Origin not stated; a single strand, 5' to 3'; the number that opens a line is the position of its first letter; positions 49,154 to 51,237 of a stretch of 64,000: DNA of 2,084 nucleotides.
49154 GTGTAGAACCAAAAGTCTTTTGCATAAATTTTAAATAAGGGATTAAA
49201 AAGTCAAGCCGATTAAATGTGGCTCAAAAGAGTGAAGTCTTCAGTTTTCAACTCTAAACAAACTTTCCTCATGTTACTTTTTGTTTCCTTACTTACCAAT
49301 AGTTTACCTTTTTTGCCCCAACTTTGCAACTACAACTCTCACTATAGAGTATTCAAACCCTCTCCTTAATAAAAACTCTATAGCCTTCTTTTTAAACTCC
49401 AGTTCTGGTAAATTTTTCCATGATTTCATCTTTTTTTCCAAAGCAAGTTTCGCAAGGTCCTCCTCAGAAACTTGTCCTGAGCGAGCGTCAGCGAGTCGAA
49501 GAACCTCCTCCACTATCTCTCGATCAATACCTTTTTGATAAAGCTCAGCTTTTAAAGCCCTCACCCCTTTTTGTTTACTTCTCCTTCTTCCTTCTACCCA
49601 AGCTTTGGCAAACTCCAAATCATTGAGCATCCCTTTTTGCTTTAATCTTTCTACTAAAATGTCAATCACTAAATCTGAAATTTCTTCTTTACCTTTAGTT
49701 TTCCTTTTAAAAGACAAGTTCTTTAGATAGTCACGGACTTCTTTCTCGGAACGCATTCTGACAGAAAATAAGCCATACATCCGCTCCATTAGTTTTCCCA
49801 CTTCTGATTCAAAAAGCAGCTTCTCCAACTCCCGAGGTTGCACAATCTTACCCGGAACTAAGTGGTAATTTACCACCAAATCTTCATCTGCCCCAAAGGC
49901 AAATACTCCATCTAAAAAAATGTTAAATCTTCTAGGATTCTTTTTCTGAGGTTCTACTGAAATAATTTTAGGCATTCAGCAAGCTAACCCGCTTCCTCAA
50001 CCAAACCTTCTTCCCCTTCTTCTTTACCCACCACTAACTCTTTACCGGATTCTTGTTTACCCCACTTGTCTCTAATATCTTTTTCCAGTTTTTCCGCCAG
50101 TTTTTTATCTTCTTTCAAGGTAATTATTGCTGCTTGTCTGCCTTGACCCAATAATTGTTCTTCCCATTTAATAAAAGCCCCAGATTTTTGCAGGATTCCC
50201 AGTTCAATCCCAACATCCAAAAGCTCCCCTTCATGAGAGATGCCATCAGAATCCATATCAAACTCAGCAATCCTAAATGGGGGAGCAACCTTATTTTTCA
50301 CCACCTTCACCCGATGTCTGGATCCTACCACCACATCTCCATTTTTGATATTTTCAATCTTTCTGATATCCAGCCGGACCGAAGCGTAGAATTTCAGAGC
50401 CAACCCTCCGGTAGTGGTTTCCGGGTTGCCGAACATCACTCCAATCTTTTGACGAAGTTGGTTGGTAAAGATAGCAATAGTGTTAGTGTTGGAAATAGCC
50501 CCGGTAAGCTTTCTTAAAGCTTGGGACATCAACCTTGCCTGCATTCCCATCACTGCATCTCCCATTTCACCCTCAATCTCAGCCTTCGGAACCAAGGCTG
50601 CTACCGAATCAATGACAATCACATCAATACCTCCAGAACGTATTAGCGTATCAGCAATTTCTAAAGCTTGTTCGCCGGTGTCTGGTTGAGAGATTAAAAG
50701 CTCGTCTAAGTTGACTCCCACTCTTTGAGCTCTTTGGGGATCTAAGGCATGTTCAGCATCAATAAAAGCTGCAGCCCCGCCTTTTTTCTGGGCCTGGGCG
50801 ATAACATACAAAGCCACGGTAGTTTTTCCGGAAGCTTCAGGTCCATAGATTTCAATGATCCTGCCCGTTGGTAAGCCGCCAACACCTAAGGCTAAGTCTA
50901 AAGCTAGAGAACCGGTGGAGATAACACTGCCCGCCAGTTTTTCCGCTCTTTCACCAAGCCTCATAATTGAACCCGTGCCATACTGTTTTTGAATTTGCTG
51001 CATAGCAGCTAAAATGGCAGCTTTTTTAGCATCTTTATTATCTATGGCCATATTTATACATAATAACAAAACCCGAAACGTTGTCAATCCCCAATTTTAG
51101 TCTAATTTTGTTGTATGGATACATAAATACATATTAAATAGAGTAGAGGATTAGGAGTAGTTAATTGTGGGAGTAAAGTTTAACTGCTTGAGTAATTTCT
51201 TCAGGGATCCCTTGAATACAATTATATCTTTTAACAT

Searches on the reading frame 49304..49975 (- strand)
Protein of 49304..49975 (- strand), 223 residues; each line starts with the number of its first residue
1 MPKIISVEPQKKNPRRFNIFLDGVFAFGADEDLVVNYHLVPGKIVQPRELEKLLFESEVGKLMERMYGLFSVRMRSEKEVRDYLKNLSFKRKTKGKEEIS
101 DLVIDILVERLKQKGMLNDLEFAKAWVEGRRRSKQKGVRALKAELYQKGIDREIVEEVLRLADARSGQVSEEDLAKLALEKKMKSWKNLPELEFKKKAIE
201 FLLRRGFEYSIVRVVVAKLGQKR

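Call 11: search_protein_families(library=pfam, proteins=[window:49304-49975:-], max_evalue=0.001)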
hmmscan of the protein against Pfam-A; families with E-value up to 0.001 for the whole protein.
window:49304-49975:- (223 aa): 3 families
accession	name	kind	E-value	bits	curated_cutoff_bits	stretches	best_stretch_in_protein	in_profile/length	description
PF02631.22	RecX_HTH2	-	3.2e-15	56.5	26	1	118-159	1-42/42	RecX, second three-helix domain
PF21981.2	RecX_HTH3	-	8.7e-12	45.5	26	1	171-215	2-47/48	RecX, third three-helix domain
PF21982.2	RecX_HTH1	-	1.1e-07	32.1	26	0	71-85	10-24/40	RecX, first three-helix domain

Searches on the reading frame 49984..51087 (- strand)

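Call 11: search_protein_families(library=pfam, proteins=[window:49984-51087:-], max_evalue=0.001)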
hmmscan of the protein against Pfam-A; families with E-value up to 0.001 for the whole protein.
window:49984-51087:- (367 aa): 7 families
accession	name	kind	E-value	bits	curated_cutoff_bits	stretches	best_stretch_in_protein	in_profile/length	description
PF00154.27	RecA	-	9.5e-130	432.1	27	1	24-278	2-255/262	recA bacterial DNA recombination protein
PF21096.2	RecA_C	-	8.1e-15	55.1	27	1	287-342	1-56/57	RecA C-terminal domain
PF08423.17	Rad51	-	6.5e-11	42.4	22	1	56-244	8-212/244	Rad51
PF06745.19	ATPase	-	8.8e-09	35.5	26.6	1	57-246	2-194/231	KaiC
PF01637.24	ATPase_2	-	2.6e-05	24.6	33.2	1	75-213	20-121/225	ATPase domain predominantly from Archaea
PF13479.12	AAA_24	-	0.00025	21.4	27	1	78-166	5-77/195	AAA domain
PF13481.12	AAA_25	-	0.00034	20.7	27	0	71-168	29-158/195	AAA domain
